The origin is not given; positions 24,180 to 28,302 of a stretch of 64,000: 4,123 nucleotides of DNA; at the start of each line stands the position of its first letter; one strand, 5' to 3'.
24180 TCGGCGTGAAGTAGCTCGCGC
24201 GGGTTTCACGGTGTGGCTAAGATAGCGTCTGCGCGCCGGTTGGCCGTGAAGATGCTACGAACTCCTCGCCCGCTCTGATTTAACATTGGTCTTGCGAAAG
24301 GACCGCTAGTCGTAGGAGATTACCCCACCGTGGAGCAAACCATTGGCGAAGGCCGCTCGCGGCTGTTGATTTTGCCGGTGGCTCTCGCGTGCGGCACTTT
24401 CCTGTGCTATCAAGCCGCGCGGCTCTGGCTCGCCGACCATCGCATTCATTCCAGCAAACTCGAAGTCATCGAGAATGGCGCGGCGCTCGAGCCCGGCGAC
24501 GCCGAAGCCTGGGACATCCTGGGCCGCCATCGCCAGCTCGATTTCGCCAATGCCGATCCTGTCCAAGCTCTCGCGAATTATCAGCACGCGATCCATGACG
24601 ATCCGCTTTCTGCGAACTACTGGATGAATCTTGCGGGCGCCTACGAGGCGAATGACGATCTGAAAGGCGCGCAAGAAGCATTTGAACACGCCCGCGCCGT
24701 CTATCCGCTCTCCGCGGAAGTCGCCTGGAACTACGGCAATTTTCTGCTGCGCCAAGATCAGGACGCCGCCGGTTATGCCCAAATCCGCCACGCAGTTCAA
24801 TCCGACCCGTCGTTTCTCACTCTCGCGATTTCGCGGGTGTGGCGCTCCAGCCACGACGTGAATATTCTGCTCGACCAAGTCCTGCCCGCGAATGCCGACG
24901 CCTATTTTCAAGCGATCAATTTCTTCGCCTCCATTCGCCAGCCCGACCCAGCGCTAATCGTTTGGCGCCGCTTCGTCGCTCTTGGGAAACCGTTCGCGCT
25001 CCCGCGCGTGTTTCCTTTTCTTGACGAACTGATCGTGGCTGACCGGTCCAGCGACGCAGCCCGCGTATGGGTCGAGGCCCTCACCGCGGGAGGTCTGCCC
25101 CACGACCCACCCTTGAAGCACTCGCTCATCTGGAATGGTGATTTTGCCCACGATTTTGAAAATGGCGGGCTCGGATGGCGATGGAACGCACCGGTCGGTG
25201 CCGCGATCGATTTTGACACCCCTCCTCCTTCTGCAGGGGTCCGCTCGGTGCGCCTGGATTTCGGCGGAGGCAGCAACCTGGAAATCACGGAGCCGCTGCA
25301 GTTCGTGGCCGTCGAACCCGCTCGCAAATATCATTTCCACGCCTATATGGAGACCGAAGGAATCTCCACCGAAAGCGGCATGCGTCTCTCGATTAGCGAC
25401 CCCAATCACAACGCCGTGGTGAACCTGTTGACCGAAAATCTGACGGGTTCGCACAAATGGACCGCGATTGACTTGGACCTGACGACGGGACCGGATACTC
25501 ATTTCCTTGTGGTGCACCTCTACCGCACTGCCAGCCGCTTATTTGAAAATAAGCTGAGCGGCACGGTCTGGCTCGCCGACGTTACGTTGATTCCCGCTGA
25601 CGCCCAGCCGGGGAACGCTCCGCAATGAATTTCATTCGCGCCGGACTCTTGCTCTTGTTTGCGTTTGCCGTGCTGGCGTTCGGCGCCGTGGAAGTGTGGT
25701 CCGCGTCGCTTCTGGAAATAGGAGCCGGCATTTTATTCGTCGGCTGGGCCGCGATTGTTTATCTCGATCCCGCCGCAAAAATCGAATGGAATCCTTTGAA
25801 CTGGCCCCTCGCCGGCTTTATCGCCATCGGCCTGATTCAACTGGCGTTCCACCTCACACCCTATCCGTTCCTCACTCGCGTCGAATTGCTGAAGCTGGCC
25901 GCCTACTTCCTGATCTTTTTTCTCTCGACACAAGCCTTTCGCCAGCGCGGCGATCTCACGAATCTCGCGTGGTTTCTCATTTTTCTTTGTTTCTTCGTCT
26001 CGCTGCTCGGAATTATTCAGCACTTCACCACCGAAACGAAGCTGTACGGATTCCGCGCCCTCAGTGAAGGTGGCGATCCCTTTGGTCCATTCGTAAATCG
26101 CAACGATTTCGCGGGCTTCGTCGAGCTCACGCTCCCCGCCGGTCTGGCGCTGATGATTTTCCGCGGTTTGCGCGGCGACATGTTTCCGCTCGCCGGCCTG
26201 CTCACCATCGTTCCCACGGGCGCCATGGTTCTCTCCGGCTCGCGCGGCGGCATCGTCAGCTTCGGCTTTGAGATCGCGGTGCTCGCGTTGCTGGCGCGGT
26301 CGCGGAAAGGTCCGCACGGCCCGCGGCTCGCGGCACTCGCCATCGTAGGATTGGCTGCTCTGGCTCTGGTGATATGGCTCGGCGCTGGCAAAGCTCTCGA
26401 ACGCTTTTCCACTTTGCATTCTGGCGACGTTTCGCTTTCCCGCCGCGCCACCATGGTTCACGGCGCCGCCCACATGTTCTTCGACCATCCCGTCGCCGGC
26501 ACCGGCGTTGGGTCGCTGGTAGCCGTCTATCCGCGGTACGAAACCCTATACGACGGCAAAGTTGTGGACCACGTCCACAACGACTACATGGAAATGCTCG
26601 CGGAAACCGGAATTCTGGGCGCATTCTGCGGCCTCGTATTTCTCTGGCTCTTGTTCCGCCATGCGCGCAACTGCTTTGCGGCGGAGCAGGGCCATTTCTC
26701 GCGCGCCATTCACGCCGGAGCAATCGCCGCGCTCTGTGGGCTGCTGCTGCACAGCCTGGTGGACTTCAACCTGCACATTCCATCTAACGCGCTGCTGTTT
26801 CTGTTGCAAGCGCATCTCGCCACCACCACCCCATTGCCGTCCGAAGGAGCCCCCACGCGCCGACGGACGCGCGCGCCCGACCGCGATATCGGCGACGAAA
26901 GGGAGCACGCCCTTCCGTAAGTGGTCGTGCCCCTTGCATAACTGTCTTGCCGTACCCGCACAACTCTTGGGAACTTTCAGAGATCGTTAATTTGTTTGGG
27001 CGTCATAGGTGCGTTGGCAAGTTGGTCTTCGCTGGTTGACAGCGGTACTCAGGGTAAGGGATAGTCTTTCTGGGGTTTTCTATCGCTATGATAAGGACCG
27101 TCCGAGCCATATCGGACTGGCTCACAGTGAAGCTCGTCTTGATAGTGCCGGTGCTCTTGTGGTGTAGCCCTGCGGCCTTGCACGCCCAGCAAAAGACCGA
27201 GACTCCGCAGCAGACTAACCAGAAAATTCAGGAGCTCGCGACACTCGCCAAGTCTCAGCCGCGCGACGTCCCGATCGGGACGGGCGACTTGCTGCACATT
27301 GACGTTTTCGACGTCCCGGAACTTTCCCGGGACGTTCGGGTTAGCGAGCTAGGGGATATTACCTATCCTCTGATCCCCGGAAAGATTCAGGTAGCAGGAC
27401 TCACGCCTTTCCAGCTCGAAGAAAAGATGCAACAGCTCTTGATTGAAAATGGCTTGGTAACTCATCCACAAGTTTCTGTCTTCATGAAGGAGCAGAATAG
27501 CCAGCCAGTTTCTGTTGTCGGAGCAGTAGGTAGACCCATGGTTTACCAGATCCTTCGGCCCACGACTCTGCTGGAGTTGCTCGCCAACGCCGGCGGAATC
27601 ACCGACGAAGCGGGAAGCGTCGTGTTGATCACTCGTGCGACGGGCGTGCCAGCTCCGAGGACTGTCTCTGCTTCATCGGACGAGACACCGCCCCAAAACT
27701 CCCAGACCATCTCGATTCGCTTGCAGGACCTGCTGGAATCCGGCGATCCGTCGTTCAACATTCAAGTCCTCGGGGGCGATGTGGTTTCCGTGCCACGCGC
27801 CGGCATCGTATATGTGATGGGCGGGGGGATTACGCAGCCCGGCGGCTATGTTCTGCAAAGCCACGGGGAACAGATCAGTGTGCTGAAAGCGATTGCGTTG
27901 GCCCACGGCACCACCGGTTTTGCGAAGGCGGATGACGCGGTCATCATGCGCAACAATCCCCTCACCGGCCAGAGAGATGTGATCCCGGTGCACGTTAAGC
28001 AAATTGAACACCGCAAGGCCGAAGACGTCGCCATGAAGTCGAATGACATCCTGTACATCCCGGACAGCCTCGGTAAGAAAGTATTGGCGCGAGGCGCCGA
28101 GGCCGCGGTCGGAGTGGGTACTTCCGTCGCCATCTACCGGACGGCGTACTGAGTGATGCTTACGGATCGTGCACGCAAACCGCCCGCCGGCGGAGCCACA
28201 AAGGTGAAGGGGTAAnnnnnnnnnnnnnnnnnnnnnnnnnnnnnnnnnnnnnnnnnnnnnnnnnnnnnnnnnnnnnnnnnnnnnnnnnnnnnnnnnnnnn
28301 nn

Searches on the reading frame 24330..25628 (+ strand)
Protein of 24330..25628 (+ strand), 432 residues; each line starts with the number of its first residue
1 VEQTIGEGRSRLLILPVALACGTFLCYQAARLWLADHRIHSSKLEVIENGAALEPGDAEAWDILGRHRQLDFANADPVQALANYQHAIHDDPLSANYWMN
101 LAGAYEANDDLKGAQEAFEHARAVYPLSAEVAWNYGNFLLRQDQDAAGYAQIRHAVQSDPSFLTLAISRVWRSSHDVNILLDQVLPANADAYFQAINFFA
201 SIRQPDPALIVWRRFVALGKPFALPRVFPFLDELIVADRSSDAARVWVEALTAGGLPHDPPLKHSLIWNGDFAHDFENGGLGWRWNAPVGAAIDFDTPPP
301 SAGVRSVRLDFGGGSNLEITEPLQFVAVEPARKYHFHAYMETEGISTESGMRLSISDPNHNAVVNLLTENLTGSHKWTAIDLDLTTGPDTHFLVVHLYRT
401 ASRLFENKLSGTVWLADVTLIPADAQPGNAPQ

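Call 9: search_protein_families(library=pfam, proteins=[window:24330-25628:+], max_evalue=0.001)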
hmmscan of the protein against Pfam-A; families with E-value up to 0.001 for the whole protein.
window:24330-25628:+ (432 aa): 3 families
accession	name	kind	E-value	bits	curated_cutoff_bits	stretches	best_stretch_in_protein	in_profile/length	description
PF13428.12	TPR_14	-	6.6e-07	29.8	23.5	1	96-136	2-42/44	Tetratricopeptide repeat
PF23914.1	TPR_CcmH_CycH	-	7.5e-06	26.3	42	1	87-146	42-101/158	Cytochrome c-type biogenesis protein H TPR domain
PF14559.12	TPR_19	-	0.00056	20.6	25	1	73-131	3-61/68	Tetratricopeptide repeat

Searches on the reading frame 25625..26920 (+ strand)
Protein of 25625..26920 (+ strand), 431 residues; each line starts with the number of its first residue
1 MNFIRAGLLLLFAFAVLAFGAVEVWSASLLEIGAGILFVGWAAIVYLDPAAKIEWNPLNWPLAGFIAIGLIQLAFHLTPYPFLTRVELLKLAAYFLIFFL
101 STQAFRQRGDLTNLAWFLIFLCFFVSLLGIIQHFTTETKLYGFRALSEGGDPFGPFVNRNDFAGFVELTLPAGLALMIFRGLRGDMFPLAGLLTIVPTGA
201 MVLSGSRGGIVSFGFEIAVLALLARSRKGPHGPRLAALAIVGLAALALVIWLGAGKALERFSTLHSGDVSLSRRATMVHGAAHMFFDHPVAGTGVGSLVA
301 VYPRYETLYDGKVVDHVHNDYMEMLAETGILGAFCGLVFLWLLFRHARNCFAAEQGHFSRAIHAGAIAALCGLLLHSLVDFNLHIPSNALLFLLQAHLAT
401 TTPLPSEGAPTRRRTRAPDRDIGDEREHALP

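Call 9: search_protein_families(library=pfam, proteins=[window:25625-26920:+], max_evalue=0.001)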
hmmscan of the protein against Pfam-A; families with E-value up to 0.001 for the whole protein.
window:25625-26920:+ (431 aa): 1 family
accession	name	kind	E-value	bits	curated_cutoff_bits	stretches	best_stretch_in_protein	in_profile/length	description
PF04932.20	Wzy_C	-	9.8e-23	81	31.7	1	194-335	3-147/149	O-Antigen ligase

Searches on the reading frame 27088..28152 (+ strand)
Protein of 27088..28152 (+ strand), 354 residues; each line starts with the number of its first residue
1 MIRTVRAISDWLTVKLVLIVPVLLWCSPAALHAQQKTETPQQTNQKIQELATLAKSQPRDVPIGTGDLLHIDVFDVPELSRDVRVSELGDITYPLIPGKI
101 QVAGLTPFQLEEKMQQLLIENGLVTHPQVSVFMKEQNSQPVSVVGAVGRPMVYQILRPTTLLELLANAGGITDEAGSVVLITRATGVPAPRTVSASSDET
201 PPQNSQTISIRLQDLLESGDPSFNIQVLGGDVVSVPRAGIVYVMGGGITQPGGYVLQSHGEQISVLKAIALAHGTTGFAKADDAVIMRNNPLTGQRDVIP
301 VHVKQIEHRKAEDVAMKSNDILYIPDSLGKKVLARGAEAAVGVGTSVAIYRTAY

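Call 8: search_protein_families(library=pfam, proteins=[window:27088-28152:+], max_evalue=0.001)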
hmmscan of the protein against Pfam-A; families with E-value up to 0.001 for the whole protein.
window:27088-28152:+ (354 aa): 3 families
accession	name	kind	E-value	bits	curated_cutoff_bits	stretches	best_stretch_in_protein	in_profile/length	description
PF02563.21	Poly_export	-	1.4e-18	67.3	28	1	57-133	3-76/77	Polysaccharide biosynthesis/export protein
PF22461.2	SLBB_2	-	3.2e-14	53.2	27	1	140-235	2-79/79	SLBB domain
PF10531.15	SLBB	-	4.1e-12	46.2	27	1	141-182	2-45/55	SLBB domain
